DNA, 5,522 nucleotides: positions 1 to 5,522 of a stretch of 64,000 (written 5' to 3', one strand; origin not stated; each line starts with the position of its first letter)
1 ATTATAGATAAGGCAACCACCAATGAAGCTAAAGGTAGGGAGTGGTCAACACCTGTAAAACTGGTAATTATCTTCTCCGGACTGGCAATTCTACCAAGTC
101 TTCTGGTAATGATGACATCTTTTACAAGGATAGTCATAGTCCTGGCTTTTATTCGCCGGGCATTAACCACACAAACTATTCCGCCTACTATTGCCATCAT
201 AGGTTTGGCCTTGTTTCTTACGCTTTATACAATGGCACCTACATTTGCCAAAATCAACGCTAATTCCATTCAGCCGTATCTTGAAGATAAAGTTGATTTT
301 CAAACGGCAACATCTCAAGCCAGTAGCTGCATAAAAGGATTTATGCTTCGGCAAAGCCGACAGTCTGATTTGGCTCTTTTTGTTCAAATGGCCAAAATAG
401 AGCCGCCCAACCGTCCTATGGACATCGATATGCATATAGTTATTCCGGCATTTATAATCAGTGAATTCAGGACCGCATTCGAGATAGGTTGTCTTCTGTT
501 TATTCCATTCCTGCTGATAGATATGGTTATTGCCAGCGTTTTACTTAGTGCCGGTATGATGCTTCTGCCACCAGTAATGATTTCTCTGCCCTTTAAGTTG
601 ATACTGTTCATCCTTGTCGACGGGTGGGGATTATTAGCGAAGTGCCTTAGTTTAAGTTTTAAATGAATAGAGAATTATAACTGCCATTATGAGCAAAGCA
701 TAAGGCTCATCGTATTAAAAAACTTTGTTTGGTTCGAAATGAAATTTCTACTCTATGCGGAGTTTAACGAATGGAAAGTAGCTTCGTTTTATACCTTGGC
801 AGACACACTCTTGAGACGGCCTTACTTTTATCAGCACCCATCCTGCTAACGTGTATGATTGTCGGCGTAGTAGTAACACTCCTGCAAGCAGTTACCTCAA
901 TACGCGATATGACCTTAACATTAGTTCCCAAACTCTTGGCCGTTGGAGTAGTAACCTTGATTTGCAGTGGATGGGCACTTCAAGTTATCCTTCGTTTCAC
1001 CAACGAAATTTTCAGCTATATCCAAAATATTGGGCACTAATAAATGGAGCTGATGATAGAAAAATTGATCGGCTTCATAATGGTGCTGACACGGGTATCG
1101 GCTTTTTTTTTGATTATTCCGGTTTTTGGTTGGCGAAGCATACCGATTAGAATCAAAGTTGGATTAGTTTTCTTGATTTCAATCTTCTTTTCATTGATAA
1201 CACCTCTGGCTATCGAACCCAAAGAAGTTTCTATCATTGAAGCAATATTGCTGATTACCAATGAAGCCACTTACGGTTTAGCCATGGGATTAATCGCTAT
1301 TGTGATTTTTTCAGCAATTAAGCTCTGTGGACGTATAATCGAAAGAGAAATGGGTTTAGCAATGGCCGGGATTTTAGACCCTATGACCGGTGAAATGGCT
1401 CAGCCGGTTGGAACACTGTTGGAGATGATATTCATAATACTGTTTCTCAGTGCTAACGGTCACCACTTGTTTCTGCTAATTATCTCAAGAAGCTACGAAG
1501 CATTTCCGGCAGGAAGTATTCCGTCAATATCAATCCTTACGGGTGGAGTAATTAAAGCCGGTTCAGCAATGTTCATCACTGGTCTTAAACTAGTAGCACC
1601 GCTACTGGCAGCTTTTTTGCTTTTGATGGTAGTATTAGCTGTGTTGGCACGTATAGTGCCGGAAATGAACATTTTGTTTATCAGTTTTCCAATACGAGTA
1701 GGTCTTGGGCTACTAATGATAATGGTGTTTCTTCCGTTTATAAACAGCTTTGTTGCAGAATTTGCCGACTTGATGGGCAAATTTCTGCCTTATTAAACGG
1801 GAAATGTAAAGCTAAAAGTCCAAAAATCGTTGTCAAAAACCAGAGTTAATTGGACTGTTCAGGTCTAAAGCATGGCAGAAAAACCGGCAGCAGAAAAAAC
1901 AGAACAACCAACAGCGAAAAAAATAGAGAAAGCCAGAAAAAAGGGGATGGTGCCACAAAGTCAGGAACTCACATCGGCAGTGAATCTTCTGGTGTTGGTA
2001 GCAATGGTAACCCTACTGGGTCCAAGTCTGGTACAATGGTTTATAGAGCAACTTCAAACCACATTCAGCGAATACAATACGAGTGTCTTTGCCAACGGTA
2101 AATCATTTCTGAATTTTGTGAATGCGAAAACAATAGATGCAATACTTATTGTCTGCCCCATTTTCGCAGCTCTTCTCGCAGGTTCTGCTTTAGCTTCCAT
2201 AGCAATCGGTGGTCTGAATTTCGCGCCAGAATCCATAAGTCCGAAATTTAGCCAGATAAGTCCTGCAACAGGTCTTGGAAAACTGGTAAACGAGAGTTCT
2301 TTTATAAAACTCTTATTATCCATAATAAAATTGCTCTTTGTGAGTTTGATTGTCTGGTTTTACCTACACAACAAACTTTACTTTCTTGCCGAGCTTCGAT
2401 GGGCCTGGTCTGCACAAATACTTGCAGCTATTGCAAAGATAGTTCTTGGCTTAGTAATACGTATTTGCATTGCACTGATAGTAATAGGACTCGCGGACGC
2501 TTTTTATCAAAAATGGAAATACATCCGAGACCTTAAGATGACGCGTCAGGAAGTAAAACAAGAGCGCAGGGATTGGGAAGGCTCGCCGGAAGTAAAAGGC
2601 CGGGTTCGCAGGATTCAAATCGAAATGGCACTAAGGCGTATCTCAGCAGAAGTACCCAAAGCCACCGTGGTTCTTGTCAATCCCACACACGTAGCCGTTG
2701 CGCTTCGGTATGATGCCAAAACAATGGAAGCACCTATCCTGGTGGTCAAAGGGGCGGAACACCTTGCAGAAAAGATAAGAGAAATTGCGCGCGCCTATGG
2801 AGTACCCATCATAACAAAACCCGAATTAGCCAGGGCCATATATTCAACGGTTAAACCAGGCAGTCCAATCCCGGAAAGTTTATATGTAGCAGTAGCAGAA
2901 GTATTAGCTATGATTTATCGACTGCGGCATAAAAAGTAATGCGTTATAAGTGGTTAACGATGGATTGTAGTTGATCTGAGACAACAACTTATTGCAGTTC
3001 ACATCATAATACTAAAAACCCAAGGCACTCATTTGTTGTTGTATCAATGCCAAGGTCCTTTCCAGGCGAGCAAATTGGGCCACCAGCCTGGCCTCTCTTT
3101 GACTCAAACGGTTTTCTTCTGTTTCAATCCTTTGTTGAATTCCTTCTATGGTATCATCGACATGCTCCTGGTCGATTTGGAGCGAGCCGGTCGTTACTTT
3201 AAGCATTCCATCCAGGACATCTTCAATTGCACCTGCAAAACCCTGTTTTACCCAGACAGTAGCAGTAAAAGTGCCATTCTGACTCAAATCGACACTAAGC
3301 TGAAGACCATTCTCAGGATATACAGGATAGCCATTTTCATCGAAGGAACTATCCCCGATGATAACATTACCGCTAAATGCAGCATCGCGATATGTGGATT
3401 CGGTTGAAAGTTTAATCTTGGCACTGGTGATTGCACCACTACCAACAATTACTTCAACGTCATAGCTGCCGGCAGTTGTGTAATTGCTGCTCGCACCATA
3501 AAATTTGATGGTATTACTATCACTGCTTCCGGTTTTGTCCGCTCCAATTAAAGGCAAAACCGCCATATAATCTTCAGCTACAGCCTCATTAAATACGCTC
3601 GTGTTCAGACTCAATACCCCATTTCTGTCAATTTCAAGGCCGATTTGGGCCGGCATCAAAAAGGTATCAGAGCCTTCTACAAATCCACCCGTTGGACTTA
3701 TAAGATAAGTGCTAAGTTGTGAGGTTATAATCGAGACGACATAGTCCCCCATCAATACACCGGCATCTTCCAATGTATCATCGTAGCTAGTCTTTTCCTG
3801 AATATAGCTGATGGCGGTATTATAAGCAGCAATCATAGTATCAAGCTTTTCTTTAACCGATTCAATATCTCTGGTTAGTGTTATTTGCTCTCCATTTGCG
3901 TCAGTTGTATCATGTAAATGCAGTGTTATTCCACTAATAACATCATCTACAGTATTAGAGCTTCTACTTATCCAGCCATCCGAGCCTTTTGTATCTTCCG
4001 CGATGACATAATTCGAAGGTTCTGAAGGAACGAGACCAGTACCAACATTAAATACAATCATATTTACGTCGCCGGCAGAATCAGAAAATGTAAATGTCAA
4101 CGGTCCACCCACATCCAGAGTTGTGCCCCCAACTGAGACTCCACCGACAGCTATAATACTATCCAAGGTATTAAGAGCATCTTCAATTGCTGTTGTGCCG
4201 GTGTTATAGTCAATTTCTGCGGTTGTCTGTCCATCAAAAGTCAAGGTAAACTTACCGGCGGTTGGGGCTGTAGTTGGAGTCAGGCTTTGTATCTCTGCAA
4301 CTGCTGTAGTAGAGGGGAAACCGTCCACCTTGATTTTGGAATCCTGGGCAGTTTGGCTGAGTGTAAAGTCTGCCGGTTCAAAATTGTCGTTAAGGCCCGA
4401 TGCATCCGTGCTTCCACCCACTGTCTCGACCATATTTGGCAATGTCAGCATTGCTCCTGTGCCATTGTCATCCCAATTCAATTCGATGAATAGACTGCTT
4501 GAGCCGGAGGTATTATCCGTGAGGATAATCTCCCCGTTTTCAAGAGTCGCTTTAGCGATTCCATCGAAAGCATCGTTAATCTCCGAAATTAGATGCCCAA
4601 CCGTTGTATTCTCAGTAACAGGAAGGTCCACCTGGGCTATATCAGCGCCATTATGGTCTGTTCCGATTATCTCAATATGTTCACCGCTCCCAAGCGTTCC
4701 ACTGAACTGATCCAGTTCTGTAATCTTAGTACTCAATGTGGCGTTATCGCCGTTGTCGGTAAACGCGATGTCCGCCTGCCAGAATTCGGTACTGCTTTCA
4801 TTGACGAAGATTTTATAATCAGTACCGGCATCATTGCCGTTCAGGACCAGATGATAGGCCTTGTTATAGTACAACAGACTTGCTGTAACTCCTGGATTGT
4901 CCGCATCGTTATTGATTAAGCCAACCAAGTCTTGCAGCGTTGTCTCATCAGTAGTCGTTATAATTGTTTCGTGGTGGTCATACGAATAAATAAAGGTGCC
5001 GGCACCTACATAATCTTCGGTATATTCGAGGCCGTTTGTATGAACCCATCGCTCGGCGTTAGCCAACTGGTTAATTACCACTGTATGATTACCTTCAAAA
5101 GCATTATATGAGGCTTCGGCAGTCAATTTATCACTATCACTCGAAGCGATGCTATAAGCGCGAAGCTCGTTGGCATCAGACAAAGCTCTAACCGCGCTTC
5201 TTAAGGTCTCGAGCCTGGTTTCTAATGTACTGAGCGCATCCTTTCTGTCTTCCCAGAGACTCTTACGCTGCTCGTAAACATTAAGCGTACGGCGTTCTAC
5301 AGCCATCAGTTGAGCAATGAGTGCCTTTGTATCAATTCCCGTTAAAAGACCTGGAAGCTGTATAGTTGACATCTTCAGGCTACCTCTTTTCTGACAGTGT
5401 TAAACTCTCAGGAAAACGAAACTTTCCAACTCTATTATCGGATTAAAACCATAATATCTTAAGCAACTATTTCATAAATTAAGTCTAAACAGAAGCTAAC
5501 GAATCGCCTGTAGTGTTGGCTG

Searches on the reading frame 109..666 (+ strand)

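Call 8: search_protein_families(library=pfam, proteins=[window:109-666:+], max_evalue=0.001)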
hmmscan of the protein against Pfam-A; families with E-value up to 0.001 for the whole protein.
window:109-666:+ (185 aa): 1 family
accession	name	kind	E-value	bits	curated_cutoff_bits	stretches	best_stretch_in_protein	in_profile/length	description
PF00813.25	FliP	-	1.2e-68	231.3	26.9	1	1-179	14-190/191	FliP family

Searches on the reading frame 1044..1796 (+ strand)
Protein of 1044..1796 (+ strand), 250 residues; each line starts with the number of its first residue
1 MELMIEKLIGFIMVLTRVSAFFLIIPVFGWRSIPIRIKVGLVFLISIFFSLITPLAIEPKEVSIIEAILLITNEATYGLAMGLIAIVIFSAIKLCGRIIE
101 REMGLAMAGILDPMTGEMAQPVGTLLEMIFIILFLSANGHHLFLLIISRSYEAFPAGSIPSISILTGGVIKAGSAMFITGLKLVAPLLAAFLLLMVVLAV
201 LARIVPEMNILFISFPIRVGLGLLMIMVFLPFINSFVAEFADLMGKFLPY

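Call 8: search_protein_families(library=pfam, proteins=[window:1044-1796:+], max_evalue=0.001)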
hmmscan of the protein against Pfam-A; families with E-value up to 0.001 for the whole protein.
window:1044-1796:+ (250 aa): 1 family
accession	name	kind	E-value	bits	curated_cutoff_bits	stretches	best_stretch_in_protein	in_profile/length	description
PF01311.25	Bac_export_1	-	8.6e-55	186.3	27.8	1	9-240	2-226/230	Bacterial export proteins, family 1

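Call 46: find_encoding_contigs(protein=window:1044-1796:+, flank=10000, max_places=3)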
Protein window:1044-1796:+ (250 aa): 3 contigs read that carry it; 2 places shown.
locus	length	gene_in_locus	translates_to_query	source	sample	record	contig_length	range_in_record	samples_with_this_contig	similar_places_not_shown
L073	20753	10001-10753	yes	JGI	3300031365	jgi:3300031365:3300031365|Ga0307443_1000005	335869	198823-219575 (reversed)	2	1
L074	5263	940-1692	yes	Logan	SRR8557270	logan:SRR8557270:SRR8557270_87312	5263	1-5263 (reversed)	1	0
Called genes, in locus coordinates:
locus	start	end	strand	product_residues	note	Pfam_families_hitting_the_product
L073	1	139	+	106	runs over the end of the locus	PF02049:FliE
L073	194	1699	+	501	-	PF01514:YscJ_FliF, PF08345:YscJ_FliF_C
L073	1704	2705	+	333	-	PF03448:MgtE_N (faint), PF14842:FliG_N, PF14841:FliG_M, PF01706:FliG_C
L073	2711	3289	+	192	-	PF02108:FliH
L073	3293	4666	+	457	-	PF02874:ATP-synt_ab_N, PF00006:ATP-synt_ab, PF18269:T3SS_ATPase_C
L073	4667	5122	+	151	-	PF02050:FliJ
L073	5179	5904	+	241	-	-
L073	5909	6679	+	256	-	PF01618:MotA_ExbB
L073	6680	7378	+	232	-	PF13677:MotB_plug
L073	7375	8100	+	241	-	PF13677:MotB_plug, PF00691:OmpA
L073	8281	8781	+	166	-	PF04347:FliO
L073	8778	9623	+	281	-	PF00813:FliP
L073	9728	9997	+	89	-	PF01313:Bac_export_3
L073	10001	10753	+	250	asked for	PF01311:Bac_export_1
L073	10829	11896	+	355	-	PF01312:Bac_export_2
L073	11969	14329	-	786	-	PF02465:FliD_N, PF07195:FliD_C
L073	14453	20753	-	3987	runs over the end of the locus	PF27674:DUF8361, PF00535:Glycos_transf_2, PF10111:Glyco_tranf_2_2, PF13641:Glyco_tranf_2_3, PF13439:Glyco_transf_4, PF00534:Glycos_transf_1, PF13692:Glyco_trans_1_4, PF00535:Glycos_transf_2, +16 more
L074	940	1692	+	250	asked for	PF01311:Bac_export_1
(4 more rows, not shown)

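Call 54: search_protein_families(library=pfam, proteins=[L073:5179-5904:+, L073:6680-7378:+], max_evalue=1)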
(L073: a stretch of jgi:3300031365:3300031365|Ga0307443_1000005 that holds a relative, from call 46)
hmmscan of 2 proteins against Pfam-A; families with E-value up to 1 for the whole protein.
L073:5179-5904:+ (241 aa): 6 families
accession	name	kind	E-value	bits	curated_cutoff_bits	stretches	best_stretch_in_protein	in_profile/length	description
PF09731.14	Mitofilin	-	4.8e-05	22.9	27.4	1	64-150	265-348/614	Mitochondrial inner membrane protein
PF07888.16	CALCOCO1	-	0.0028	17.1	36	1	65-154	195-284/496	Calcium binding and coiled-coil domain (CALCOCO1) like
PF10186.14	ATG14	-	0.077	12.5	33.2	1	56-173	50-156/347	Vacuolar sorting 38 and autophagy-related subunit 14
PF22946.1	SPEF2_D5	-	0.096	13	27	1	72-160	2-92/134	CPC1/SPEF2 domain D5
PF19826.4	DUF6307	-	0.098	13.5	25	1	106-132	3-29/43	Family of unknown function (DUF6307)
PF10807.14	DUF2541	-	0.25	11.7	28.2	0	127-163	55-91/116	Domain of unknown function (DUF2541)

L073:6680-7378:+ (232 aa): 2 families
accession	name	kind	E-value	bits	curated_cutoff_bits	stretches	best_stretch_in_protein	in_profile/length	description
PF13677.11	MotB_plug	-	4.3e-15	55.5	24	1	8-51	8-50/58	Membrane MotB of proton-channel complex MotA/MotB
PF00691.25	OmpA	-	0.045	14.5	27.2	1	125-196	2-77/98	OmpA family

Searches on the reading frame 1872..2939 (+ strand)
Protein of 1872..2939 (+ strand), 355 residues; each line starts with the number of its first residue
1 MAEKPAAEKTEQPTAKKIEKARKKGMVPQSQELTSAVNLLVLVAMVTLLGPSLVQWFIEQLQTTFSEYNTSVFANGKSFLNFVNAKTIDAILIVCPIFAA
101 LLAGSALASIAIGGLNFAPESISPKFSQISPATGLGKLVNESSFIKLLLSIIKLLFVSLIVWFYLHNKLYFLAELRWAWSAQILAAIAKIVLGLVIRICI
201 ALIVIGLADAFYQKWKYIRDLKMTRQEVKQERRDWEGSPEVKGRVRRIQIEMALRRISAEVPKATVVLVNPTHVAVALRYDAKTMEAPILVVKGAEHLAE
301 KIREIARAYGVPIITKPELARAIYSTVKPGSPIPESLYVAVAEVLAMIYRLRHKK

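Call 8: search_protein_families(library=pfam, proteins=[window:1872-2939:+], max_evalue=0.001)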
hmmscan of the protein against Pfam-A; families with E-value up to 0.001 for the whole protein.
window:1872-2939:+ (355 aa): 1 family
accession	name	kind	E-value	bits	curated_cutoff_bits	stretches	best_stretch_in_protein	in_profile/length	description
PF01312.24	Bac_export_2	-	2.9e-111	372.4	24.4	1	8-348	2-335/335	FlhB HrpN YscU SpaS Family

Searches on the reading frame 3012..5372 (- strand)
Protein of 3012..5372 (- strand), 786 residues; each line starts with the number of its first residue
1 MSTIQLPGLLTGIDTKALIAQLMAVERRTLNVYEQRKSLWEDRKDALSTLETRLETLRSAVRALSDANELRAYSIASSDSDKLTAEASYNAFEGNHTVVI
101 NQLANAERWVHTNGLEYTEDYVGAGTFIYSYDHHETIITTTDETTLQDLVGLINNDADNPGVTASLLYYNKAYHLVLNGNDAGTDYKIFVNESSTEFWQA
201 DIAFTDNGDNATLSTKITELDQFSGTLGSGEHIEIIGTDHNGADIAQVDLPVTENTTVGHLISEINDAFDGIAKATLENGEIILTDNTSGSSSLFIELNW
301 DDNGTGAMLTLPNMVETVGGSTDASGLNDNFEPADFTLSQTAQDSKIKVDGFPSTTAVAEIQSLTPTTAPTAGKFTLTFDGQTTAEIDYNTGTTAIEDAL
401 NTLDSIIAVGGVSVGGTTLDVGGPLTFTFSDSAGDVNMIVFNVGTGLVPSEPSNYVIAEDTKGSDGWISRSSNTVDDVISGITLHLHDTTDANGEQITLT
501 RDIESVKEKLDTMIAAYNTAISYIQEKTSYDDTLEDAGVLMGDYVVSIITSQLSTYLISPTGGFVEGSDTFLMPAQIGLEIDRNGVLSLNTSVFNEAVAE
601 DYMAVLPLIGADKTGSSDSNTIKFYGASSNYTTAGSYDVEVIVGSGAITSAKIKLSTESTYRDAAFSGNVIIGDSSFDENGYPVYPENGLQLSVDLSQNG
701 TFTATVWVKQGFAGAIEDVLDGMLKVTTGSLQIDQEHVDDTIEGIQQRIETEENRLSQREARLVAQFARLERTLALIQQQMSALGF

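Call 8: search_protein_families(library=pfam, proteins=[window:3012-5372:-], max_evalue=0.001)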
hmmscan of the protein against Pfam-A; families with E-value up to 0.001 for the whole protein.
window:3012-5372:- (786 aa): 3 families
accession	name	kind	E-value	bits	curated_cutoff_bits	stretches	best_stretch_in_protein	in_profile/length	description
PF07195.17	FliD_C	-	5.6e-39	134.4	25.4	1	468-775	13-232/236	Flagellar hook-associated protein 2 C-terminus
PF02465.23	FliD_N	-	5.3e-22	78.7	24.8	1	11-106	1-96/97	Flagellar hook-associated protein 2 N-terminus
PF07196.18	Flagellin_IN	-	0.00021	21.8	22.7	1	136-180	11-54/55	Flagellin hook IN motif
